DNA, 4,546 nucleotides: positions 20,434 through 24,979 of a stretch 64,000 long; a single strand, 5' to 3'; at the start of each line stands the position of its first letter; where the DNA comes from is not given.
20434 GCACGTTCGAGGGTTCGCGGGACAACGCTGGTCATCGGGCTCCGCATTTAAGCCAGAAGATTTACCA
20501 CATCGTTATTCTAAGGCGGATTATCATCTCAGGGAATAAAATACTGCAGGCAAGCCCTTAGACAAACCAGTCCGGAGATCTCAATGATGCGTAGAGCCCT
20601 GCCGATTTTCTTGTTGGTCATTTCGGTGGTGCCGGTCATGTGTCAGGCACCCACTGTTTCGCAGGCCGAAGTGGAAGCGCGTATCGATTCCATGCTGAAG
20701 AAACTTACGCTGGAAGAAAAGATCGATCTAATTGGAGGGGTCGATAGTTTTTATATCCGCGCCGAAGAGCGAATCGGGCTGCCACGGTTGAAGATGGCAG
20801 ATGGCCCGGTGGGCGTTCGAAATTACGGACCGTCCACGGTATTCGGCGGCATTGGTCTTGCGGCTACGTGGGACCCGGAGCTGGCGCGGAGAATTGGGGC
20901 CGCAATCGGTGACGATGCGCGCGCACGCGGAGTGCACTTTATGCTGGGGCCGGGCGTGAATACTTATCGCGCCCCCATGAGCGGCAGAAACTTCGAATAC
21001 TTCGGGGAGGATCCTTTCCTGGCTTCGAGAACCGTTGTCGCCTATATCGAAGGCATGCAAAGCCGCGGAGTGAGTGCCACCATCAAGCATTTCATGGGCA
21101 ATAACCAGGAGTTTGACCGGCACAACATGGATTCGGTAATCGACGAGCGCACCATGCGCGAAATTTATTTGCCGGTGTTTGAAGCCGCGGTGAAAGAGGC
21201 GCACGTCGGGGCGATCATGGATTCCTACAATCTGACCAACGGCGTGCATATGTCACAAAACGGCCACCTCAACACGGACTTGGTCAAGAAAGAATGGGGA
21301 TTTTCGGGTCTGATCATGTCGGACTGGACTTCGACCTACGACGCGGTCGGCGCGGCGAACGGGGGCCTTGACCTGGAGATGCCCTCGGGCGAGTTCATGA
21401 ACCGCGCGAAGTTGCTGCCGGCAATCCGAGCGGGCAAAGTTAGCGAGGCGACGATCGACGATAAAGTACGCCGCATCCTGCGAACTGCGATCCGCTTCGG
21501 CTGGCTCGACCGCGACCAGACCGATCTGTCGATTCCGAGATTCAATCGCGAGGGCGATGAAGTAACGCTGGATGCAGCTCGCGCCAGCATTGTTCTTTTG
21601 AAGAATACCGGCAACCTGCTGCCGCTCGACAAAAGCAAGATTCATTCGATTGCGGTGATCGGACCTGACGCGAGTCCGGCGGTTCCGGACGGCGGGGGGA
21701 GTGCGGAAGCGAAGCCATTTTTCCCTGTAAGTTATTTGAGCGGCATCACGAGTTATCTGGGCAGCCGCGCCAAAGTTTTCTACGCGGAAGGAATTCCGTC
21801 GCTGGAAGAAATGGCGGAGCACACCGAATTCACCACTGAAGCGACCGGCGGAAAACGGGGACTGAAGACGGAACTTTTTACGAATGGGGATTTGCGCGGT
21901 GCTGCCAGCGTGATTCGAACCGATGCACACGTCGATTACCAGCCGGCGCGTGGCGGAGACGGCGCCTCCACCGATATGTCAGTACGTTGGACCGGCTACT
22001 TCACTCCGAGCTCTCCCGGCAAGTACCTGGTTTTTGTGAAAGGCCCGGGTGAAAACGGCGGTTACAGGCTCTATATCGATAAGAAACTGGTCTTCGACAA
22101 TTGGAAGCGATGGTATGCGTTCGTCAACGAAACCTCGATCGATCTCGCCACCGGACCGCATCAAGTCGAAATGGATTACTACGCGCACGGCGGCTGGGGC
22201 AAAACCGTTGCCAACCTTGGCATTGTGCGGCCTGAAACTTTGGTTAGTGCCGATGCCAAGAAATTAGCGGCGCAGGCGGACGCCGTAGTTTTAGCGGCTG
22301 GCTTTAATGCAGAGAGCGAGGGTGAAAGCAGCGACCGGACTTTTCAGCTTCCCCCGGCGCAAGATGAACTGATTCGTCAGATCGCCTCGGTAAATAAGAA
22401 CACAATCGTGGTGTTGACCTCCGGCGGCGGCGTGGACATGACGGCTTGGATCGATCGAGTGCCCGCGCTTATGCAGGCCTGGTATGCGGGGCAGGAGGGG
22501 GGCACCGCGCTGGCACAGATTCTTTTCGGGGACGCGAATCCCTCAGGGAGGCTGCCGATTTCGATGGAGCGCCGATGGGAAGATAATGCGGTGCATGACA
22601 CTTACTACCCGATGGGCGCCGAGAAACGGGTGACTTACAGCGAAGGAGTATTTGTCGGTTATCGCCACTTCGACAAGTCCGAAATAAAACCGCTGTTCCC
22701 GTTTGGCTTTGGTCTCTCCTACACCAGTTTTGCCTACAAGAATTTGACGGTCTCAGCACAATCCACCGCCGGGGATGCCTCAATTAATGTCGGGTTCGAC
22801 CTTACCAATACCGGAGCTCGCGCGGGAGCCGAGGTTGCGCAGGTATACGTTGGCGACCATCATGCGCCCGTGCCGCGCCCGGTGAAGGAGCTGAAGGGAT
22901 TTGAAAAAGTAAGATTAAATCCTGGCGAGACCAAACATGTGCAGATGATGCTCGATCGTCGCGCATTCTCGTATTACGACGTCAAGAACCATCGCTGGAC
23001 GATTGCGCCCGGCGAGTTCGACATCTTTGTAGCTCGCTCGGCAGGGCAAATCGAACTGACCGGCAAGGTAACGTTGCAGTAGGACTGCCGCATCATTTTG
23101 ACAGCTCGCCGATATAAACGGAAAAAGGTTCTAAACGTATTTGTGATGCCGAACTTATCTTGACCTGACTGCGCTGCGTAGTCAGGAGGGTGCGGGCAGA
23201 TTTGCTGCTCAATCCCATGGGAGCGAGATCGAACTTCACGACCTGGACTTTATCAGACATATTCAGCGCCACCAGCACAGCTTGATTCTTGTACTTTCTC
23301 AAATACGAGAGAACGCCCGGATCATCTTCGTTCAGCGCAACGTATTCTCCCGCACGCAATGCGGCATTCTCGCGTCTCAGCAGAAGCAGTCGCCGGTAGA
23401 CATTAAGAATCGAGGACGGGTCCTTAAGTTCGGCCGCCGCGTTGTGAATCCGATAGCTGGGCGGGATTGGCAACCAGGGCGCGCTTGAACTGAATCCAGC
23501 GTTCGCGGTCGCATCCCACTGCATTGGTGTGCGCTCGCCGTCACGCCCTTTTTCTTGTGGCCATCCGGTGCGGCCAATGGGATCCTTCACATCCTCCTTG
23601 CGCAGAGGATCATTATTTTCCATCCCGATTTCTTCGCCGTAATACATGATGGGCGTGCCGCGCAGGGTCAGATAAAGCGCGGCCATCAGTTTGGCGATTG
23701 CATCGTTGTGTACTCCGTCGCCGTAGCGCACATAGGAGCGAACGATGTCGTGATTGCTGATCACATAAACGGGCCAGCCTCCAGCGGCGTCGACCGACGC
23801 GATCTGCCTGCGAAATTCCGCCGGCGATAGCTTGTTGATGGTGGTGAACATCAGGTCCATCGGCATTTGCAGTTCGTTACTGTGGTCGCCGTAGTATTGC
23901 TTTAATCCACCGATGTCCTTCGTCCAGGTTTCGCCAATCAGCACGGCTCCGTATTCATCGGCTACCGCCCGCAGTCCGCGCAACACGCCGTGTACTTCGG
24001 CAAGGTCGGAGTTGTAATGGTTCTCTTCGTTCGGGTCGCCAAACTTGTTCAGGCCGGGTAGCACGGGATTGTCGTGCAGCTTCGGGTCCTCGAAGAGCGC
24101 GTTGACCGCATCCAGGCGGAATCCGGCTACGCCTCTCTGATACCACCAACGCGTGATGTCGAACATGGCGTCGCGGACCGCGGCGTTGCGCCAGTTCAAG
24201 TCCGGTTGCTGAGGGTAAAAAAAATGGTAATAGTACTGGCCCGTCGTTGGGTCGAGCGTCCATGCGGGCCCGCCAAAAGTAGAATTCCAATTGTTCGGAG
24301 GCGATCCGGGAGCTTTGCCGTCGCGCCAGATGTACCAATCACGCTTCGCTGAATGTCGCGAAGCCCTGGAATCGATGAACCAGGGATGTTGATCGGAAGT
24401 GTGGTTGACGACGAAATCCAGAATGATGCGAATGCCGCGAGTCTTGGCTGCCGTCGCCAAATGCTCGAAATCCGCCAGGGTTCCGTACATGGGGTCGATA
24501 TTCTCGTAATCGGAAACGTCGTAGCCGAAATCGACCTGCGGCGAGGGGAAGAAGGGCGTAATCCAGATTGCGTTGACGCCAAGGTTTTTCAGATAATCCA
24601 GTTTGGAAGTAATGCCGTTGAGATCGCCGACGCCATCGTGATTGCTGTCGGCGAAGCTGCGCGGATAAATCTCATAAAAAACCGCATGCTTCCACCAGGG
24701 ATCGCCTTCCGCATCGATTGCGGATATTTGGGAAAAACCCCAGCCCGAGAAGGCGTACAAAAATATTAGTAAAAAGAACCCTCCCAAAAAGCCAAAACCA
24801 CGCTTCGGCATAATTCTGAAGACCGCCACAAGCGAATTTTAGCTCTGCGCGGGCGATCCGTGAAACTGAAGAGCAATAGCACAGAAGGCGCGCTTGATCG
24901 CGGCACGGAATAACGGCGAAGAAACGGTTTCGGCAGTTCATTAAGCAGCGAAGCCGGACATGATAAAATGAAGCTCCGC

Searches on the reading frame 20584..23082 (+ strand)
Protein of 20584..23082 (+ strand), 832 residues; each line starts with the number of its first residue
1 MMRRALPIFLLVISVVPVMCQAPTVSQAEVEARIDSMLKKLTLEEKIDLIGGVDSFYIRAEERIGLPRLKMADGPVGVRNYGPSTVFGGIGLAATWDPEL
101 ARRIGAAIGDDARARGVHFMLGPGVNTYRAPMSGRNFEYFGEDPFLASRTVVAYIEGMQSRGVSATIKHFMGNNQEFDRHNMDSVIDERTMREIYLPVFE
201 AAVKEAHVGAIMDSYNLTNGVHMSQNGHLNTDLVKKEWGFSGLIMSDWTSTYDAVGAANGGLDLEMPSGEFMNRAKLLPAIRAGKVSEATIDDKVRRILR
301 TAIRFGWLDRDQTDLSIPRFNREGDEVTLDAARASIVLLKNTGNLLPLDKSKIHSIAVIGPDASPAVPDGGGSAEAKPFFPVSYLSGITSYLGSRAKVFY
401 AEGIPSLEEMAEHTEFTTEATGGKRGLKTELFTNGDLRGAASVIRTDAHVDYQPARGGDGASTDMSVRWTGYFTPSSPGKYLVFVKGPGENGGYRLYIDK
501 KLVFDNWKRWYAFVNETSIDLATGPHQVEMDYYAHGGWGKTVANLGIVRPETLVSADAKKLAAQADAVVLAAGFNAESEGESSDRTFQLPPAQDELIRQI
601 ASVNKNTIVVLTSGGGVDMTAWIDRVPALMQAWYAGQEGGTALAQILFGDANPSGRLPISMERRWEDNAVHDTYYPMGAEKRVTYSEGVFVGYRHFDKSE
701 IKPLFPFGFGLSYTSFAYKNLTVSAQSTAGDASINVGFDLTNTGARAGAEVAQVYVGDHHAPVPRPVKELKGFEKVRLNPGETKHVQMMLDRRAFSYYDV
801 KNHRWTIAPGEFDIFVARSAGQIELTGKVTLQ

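Call 43: search_protein_families(library=pfam, proteins=[window:20584-23082:+], max_evalue=0.00001)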
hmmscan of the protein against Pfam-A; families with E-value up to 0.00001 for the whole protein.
window:20584-23082:+ (832 aa): 4 families
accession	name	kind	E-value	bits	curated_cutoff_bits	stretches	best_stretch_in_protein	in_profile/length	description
PF01915.27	Glyco_hydro_3_C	-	3.2e-57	194.2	31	1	336-712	1-199/200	Glycosyl hydrolase family 3 C-terminal domain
PF00933.27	Glyco_hydro_3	-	4.8e-41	141.6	27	1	61-300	58-315/316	Glycosyl hydrolase family 3 N terminal domain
PF14310.12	Fn3-like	-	2.4e-27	95.3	25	1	750-820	1-71/71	Fibronectin type III-like domain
PF07691.17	PA14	-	3e-11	43.7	24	1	424-542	2-130/147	PA14 domain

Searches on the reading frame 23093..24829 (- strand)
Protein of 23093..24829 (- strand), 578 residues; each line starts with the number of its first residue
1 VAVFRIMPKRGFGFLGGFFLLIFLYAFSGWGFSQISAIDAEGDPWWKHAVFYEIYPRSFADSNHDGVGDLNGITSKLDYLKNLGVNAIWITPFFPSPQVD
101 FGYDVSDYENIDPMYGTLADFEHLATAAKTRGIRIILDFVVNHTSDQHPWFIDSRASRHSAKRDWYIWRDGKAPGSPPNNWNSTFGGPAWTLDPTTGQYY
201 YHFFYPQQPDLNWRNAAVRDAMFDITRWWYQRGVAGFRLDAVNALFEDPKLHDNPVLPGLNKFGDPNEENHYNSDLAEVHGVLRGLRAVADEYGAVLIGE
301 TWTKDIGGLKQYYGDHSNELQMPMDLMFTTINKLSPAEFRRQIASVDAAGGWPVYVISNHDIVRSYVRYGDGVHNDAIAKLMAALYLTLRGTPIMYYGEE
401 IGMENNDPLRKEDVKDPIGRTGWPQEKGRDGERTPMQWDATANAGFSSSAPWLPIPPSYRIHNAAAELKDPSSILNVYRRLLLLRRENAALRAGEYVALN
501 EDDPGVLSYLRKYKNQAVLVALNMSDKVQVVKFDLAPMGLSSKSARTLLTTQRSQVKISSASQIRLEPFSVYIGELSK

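Call 43: search_protein_families(library=pfam, proteins=[window:23093-24829:-], max_evalue=0.00001)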
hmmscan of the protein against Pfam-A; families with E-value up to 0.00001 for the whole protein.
window:23093-24829:- (578 aa): 2 families
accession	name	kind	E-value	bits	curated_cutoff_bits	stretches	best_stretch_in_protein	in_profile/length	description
PF00128.31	Alpha-amylase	-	1.8e-132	443.2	22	1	54-494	2-446/446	Alpha amylase, catalytic domain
PF16657.11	Malt_amylase_C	-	2.2e-09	37.7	27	1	494-573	1-75/75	Maltogenic Amylase, C-terminal domain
